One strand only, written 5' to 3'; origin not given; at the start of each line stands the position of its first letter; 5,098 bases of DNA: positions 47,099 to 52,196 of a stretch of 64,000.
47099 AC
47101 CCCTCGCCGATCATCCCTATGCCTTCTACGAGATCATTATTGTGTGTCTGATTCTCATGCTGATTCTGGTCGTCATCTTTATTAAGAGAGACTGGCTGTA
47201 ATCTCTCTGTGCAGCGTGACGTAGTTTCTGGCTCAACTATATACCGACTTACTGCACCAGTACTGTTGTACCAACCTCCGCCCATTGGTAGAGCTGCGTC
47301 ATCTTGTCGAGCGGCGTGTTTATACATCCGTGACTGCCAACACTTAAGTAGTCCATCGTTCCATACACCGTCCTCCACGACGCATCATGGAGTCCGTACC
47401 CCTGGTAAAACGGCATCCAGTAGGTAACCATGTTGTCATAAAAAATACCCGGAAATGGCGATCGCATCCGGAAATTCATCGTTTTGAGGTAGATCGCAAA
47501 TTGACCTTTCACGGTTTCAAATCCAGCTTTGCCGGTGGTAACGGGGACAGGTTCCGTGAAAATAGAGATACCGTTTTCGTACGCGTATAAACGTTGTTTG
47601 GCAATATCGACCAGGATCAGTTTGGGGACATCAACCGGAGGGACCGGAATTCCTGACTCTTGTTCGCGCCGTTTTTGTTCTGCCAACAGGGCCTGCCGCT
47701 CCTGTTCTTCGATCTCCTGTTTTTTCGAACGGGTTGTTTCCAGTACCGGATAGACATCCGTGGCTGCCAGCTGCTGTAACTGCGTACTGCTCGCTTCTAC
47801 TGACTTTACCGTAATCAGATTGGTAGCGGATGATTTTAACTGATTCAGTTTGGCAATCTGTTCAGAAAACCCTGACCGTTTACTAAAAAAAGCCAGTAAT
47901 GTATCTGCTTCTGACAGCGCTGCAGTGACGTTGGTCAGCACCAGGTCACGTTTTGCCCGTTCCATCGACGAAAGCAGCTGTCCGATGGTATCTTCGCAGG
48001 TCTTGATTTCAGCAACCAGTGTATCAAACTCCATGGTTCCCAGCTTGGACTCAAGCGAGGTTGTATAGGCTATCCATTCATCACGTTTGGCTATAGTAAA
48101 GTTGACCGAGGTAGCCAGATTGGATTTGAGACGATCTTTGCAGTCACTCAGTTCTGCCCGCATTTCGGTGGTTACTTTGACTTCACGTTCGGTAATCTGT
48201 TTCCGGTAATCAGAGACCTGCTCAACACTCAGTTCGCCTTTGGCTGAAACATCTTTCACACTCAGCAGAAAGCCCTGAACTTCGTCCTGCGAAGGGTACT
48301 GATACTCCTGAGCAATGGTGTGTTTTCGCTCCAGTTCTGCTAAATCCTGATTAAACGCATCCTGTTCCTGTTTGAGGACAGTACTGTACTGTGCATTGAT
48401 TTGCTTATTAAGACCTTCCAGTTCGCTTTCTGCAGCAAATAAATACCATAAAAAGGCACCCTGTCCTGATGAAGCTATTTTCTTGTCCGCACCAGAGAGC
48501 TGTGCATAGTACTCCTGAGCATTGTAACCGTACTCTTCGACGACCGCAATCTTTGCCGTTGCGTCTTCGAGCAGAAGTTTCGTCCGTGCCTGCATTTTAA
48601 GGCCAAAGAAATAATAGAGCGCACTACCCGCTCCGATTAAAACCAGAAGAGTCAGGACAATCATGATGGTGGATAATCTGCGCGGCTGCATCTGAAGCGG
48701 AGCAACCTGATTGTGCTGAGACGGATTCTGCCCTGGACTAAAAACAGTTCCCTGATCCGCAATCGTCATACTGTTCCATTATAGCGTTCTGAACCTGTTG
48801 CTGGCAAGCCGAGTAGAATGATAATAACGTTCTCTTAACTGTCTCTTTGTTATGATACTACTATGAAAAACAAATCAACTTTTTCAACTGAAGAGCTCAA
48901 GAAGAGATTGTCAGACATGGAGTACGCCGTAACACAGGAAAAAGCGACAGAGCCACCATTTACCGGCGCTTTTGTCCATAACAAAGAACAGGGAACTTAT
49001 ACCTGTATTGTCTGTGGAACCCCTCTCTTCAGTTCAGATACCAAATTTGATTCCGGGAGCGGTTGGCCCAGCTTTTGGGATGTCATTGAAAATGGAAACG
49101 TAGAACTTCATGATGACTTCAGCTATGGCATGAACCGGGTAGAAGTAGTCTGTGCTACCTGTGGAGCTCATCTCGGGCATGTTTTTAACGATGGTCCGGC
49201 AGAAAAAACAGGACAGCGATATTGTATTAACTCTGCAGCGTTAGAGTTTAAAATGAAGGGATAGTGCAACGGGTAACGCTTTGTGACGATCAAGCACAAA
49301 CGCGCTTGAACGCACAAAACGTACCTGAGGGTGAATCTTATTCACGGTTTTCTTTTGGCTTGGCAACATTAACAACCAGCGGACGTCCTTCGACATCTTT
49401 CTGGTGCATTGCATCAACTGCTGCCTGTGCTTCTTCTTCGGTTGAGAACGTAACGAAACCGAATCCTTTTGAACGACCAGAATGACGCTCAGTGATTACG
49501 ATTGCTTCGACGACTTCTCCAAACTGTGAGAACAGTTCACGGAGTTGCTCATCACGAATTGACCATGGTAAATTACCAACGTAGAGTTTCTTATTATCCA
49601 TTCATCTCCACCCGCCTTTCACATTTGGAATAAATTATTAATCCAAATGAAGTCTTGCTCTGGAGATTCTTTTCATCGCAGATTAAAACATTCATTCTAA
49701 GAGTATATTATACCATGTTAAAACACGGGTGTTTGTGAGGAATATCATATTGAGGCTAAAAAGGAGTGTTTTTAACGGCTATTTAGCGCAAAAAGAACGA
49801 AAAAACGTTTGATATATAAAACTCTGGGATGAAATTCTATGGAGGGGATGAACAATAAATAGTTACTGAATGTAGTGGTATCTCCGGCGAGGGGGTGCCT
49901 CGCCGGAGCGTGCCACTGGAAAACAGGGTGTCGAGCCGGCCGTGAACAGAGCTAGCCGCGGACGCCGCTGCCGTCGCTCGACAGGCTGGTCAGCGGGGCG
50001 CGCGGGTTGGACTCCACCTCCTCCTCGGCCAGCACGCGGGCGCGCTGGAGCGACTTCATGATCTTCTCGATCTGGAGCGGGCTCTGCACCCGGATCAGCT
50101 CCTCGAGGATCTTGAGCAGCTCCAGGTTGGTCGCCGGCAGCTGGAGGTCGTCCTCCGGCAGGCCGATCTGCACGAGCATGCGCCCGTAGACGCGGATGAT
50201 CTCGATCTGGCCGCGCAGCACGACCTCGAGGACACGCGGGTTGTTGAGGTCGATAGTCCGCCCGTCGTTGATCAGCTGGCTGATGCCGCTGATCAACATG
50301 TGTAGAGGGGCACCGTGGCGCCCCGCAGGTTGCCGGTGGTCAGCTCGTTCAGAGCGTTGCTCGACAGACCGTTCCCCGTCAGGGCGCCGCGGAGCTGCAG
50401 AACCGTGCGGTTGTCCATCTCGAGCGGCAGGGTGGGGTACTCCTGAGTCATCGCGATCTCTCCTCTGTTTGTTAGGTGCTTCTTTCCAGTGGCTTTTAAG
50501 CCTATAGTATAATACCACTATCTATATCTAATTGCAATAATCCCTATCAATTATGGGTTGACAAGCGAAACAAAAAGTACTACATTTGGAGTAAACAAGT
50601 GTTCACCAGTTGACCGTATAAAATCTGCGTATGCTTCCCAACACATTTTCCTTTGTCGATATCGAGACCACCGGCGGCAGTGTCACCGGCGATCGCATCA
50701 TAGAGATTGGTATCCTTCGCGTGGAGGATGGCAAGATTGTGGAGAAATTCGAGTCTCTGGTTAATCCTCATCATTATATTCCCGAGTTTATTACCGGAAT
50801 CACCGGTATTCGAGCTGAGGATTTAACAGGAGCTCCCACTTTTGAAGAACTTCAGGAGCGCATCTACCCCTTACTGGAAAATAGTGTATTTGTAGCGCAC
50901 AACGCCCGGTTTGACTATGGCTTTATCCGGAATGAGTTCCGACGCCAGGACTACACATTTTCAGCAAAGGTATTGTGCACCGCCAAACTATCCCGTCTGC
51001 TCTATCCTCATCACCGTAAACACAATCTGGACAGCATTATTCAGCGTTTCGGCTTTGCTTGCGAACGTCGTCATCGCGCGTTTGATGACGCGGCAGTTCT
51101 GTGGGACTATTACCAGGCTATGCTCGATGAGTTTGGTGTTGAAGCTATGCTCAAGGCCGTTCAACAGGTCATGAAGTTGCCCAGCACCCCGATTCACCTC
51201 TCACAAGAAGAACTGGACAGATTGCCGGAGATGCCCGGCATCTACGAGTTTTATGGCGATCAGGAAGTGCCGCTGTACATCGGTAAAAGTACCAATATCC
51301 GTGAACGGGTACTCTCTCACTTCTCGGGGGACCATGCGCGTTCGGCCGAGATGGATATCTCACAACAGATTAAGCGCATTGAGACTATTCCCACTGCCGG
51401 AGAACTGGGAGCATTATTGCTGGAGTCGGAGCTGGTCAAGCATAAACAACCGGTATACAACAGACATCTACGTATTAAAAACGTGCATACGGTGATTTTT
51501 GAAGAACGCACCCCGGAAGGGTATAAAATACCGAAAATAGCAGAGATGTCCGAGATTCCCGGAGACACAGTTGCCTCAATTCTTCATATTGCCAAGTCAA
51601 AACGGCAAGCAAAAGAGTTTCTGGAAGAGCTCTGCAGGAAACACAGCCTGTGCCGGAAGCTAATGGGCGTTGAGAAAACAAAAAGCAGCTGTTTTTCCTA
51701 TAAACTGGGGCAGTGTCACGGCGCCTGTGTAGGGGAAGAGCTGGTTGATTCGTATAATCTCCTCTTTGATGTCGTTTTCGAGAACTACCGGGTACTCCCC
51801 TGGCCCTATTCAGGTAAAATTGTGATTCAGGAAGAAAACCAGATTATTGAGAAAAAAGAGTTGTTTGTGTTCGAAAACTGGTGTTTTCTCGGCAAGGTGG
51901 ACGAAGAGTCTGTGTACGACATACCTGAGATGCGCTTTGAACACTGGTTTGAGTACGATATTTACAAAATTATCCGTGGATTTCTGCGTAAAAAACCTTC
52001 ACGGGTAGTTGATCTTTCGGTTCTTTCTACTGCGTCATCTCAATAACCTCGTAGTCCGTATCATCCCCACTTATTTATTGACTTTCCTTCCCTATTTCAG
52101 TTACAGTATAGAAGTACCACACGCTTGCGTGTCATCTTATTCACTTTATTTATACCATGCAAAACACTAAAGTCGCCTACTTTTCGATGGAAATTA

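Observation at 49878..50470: Compositionally alien ~590-bp high-GC cassette with two overlapping unknown ORFs under a host-type promoter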

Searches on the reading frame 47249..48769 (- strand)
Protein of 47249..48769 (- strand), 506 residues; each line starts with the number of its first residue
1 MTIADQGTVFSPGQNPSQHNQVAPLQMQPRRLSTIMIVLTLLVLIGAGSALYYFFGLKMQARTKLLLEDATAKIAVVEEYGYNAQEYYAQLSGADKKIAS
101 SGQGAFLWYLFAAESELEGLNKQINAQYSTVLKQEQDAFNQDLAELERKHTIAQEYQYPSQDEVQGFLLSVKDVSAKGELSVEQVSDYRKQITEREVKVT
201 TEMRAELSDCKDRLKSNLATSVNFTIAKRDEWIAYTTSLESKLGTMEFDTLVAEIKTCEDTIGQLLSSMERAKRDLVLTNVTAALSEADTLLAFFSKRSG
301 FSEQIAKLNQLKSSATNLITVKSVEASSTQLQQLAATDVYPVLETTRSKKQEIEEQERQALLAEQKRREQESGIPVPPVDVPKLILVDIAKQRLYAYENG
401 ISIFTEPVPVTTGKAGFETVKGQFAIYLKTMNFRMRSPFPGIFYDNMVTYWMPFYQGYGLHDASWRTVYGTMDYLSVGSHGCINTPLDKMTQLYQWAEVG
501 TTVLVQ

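Call 55: search_protein_families(library=pfam, proteins=[window:47249-48769:-], max_evalue=0.001)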
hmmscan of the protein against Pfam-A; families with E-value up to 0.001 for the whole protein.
window:47249-48769:- (506 aa): 1 family
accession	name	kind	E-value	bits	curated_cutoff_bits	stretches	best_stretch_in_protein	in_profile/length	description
PF03734.19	YkuD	-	3.4e-20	73.5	23.4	1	383-505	2-146/146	L,D-transpeptidase catalytic domain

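Call 70: find_encoding_contigs(protein=window:47249-48769:-, flank=4000, max_places=10)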
Protein window:47249-48769:- (506 aa): no gene with exactly this product is on record in the collection.

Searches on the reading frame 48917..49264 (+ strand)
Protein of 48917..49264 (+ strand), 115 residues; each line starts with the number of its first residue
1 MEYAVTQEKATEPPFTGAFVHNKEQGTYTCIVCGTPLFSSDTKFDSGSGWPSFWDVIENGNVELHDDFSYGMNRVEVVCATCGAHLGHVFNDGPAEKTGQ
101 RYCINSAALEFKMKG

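Call 72: find_encoding_contigs(protein=window:48917-49264:+, flank=3500, max_places=10)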
Protein window:48917-49264:+ (115 aa): 2 contigs read that carry it; 1 place shown.
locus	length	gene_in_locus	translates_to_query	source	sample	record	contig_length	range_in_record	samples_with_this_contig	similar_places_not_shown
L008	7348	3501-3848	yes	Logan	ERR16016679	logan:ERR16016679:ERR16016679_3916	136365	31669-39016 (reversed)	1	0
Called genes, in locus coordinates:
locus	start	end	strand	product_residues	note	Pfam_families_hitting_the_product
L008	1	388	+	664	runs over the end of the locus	PF00999:Na_H_Exchanger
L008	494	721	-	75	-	-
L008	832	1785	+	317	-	PF01544:CorA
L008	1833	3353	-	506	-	PF03734:YkuD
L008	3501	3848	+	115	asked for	PF01641:SelR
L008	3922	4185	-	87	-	PF16367:RRM_7 (weak), PF00076:RRM_1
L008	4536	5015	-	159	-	-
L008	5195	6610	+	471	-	PF00929:RNase_T, PF27096:UvrC_M, PF27115:Cho_C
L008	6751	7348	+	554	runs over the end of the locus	PF08323:Glyco_transf_5 (faint), PF00343:Phosphorylase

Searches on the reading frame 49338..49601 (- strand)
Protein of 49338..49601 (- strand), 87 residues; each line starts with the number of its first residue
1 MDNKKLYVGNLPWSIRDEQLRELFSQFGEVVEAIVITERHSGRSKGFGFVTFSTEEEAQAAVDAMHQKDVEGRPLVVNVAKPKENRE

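Call 4: search_protein_families(library=pfam, proteins=[window:49338-49601:-], max_evalue=1)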
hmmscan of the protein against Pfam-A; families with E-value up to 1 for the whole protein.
window:49338-49601:- (87 aa): 13 families
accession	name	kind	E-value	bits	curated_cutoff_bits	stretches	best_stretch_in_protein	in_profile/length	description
PF00076.28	RRM_1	-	2.2e-24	85.5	20.7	1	6-75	1-69/70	RNA recognition motif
PF16367.11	RRM_7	-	5.2e-07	30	27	1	4-69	2-73/94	RNA recognition motif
PF14703.12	PHM7_cyt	-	0.0018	18.9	27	1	38-67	115-147/174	Cytosolic domain of 10TM putative phosphate transporter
PF25701.1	RRM_YTH1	-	0.0026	18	35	1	5-77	4-71/75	YTH1-like RRM domain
PF25061.1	RRM_fung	-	0.0094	16.6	27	1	6-69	8-63/85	Fungal RNA-binding domain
PF24475.1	RBD_DEAH11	-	0.023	15.3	28.4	1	35-78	69-111/115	DEAH11-like, RNA-binding domain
PF18685.7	DUF5635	-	0.031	14.7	25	1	53-78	45-70/86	Family of unknown function (DUF5635)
PF14605.12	Nup35_RRM_2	-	0.052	13.9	27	1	21-62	18-53/53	Nup53/35/40-type RNA recognition motif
PF24088.1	DUF7373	-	0.052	13.8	27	1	50-80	89-119/193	Domain of unknown function (DUF7373) N-terminal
PF08777.17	RRM_3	-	0.055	14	22.9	1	16-70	14-62/102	RNA binding motif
PF22499.1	DUF6990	-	0.086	13.2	27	1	10-82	11-85/180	Family of unknown function (DUF6990)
PF04847.18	Calcipressin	-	0.12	12.6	23.5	1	18-81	11-70/186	Calcipressin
PF16842.11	RRM_occluded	-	0.22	11.9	30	1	6-75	4-68/79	Occluded RNA-recognition motif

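Call 10: list_cluster_members(proteins=[P0001, window:50296-50451:-, window:49338-49601:-, window:50631-52046:+])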
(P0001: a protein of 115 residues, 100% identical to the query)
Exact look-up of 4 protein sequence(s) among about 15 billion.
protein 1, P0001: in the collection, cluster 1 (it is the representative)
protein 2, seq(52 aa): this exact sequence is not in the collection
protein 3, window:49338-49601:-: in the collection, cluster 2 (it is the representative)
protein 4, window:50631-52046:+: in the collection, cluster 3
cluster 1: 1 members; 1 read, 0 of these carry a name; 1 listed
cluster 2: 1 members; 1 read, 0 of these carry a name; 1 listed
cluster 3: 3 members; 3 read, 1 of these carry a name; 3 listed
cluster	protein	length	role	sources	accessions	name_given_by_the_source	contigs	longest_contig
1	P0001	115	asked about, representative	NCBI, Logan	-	-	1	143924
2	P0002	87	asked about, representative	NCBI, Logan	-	-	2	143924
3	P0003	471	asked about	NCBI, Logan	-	-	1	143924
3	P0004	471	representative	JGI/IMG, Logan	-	DNA polymerase-3 subunit epsilon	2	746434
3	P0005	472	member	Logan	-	-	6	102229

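Call 37: search_protein_families(library=pfam, proteins=[P0006, P0007, L003:5085-5822:-], max_evalue=10)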
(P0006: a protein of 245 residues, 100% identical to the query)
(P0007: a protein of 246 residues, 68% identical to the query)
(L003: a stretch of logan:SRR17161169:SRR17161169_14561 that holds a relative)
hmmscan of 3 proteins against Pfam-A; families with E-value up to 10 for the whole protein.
P0006 (245 aa): 0 families

P0007 (246 aa): 1 family
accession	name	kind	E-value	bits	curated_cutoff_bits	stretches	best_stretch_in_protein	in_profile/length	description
PF17103.10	Stealth_CR4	-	0.21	12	27.4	1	106-125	24-41/55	Stealth protein CR4, conserved region 4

L003:5085-5822:- (245 aa): 0 families

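Call 38: search_protein_families(library=phrogs, proteins=[P0006, P0007], max_evalue=10)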
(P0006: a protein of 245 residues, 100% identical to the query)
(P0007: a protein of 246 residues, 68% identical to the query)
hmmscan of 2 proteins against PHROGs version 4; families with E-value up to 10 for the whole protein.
P0006 (245 aa): 0 families

P0007 (246 aa): 0 families

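Call 39: search_protein_families(library=padloc, proteins=[P0006, P0007], max_evalue=10)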
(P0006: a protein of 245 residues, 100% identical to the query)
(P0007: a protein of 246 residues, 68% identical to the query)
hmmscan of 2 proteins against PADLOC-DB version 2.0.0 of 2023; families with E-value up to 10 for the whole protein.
P0006 (245 aa): 0 families

P0007 (246 aa): 0 families

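Call 62: find_encoding_contigs(protein=window:49338-49601:-, flank=5000, max_places=10)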
Protein window:49338-49601:- (87 aa): 3 contigs read that carry it; 2 places shown.
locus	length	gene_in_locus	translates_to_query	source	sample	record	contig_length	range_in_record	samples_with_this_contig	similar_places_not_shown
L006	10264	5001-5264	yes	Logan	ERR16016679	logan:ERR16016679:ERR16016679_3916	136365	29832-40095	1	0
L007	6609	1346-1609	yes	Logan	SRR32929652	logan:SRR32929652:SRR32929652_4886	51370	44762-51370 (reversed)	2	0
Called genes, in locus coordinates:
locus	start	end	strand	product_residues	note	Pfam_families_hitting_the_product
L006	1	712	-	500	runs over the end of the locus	-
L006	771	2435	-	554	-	PF08323:Glyco_transf_5 (faint), PF00343:Phosphorylase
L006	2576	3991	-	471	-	PF00929:RNase_T, PF27096:UvrC_M, PF27115:Cho_C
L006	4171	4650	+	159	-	-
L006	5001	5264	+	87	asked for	PF16367:RRM_7 (weak), PF00076:RRM_1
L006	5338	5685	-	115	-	PF01641:SelR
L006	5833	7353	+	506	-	PF03734:YkuD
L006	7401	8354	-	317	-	PF01544:CorA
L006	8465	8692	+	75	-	-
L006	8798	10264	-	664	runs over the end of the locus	PF00999:Na_H_Exchanger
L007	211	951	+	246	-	-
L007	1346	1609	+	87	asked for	PF16367:RRM_7 (weak), PF00076:RRM_1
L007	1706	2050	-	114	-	PF01641:SelR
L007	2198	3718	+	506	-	PF03734:YkuD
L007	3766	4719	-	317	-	PF01544:CorA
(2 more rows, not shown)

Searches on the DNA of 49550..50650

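Call 89: search_rna_families(source=window, start=49550, end=50650, threshold=evalue, max_evalue=1)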
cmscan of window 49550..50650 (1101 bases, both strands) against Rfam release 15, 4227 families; matches with E-value up to 1: 2.
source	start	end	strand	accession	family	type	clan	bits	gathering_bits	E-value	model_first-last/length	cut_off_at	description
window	49752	49908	+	RF02195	TP53TG1_1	Gene; lncRNA;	-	20.5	40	0.23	1-153/153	no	TP53 target 1 conserved region 1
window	50122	50159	-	RF01068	Guanidine-II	Cis-reg; riboswitch;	-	19.3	32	0.28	1-48/48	no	Guanidine-II riboswitch aptamer (mini-ykkC)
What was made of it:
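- On Known structured RNA family: Only chance-level matches (E of 0.23-0.28) in 49550-50650 (call 89).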

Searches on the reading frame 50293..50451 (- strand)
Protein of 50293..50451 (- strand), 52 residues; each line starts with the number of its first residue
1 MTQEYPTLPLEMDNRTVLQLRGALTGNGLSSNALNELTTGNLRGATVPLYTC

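Call 4: search_protein_families(library=pfam, proteins=[window:50293-50451:-], max_evalue=1)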
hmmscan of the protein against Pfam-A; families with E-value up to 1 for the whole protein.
window:50293-50451:- (52 aa): 0 families

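Call 5: search_protein_families(library=ncbifam, proteins=[window:50293-50451:-], max_evalue=1)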
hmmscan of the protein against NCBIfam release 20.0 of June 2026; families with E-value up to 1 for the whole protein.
window:50293-50451:- (52 aa): 0 families

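Call 37: search_protein_families(library=pfam, proteins=[P0006, P0007, L003:5085-5822:-], max_evalue=10)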
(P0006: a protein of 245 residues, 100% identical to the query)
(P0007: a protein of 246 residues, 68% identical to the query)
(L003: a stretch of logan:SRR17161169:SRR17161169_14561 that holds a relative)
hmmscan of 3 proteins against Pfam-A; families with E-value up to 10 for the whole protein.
P0006 (245 aa): 0 families

P0007 (246 aa): 1 family
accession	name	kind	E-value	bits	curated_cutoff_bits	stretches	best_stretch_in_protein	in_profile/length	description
PF17103.10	Stealth_CR4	-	0.21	12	27.4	1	106-125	24-41/55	Stealth protein CR4, conserved region 4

L003:5085-5822:- (245 aa): 0 families

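Call 38: search_protein_families(library=phrogs, proteins=[P0006, P0007], max_evalue=10)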
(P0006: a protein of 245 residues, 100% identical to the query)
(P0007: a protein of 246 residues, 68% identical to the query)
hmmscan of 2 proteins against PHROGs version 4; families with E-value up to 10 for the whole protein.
P0006 (245 aa): 0 families

P0007 (246 aa): 0 families

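Call 39: search_protein_families(library=padloc, proteins=[P0006, P0007], max_evalue=10)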
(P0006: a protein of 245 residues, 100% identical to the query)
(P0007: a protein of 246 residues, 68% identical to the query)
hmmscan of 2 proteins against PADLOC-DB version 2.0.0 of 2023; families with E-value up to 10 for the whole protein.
P0006 (245 aa): 0 families

P0007 (246 aa): 0 families

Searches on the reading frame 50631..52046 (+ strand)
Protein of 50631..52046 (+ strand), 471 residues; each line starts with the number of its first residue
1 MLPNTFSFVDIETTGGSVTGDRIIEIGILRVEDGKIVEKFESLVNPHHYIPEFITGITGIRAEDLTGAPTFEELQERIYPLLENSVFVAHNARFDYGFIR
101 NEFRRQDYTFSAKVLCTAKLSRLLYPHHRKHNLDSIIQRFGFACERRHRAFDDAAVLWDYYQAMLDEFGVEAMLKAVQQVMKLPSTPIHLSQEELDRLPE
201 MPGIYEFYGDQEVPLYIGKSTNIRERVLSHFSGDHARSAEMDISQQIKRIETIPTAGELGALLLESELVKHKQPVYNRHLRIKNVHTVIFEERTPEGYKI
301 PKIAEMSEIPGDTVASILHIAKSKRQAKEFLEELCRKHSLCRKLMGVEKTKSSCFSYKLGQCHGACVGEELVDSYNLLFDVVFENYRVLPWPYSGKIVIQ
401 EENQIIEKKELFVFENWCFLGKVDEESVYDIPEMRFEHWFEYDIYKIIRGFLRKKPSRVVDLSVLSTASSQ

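Call 4: search_protein_families(library=pfam, proteins=[window:50631-52046:+], max_evalue=1)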
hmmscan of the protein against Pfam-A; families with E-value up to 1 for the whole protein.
window:50631-52046:+ (471 aa): 5 families
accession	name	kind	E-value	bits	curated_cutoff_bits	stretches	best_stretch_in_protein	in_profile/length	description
PF00929.31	RNase_T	-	6.4e-34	118.3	24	1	8-157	2-160/164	Exonuclease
PF13482.12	RNase_H_2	-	5.5e-05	23.6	22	1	8-165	2-138/165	RNase_H superfamily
PF01541.30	GIY-YIG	-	0.00033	21.3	22.6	1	202-274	2-74/78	GIY-YIG catalytic domain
PF01612.26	DNA_pol_A_exo1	-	0.04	14.1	23.6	1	79-140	69-127/173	3'-5' exonuclease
PF12140.13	SLED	-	0.16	12.9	25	1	310-346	74-110/112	SLED domain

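Call 28: find_related_loci(query=window:50631-52046:+, collection=genome_contigs, flank=3000)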
Query window:50631-52046:+ (471 aa) in genome_contigs; peptide patterns used: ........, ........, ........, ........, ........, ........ (x = any residue, [..] = any of these).
43 stretches matched a pattern, but none encodes a relative of the query by tblastn (E <= 1e-3).
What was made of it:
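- Tried and rejected: A scan of GTDB with DnaQ-Cho to name the host also gave nothing (call 28).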

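Call 37: search_protein_families(library=pfam, proteins=[P0006, P0007, L003:5085-5822:-], max_evalue=10)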
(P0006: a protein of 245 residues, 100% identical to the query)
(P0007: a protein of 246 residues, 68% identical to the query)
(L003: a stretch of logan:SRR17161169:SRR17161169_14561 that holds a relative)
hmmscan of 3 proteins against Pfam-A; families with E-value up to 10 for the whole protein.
P0006 (245 aa): 0 families

P0007 (246 aa): 1 family
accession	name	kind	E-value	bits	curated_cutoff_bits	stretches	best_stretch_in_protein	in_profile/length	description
PF17103.10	Stealth_CR4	-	0.21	12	27.4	1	106-125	24-41/55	Stealth protein CR4, conserved region 4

L003:5085-5822:- (245 aa): 0 families

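Call 38: search_protein_families(library=phrogs, proteins=[P0006, P0007], max_evalue=10)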
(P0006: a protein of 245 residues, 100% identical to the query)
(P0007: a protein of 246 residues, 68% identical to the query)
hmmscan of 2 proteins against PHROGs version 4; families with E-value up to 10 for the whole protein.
P0006 (245 aa): 0 families

P0007 (246 aa): 0 families

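Call 39: search_protein_families(library=padloc, proteins=[P0006, P0007], max_evalue=10)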
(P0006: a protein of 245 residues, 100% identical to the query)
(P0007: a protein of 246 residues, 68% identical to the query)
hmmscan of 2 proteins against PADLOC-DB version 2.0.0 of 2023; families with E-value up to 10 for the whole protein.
P0006 (245 aa): 0 families

P0007 (246 aa): 0 families
